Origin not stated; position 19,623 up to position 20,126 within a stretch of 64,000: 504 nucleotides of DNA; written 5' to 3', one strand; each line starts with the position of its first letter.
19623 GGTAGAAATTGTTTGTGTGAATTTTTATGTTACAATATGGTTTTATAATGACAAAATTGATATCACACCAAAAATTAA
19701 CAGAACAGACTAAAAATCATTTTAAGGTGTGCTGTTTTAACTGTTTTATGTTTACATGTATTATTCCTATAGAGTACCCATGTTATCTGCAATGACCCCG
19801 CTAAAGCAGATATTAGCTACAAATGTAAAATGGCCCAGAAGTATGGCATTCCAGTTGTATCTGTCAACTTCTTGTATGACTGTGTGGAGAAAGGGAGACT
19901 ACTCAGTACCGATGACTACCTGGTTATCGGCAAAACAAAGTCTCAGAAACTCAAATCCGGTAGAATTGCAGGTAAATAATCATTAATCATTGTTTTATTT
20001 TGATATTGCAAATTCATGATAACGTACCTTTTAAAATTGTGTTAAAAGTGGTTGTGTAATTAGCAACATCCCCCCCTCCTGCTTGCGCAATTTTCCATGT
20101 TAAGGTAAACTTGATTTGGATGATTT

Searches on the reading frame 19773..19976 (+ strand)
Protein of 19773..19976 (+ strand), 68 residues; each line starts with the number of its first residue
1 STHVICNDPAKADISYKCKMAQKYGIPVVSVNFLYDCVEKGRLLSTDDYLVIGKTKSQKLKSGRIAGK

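Call 44: search_protein_families(library=pfam, max_evalue=0.01, proteins=[window:19773-19976:+])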
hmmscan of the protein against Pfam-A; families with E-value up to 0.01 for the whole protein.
seq(68 aa): 3 families
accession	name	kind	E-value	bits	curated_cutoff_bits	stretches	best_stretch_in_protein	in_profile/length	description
PF00533.33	BRCT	-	4.3e-06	27.3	21.3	1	2-38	44-78/78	BRCA1 C Terminus (BRCT) domain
PF16589.12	BRCT_2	-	4.6e-06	27.3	27.3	1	16-49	56-85/86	BRCT domain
PF12738.14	PTCB-BRCT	-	0.00012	22.4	22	1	2-32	36-62/63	twin BRCT domain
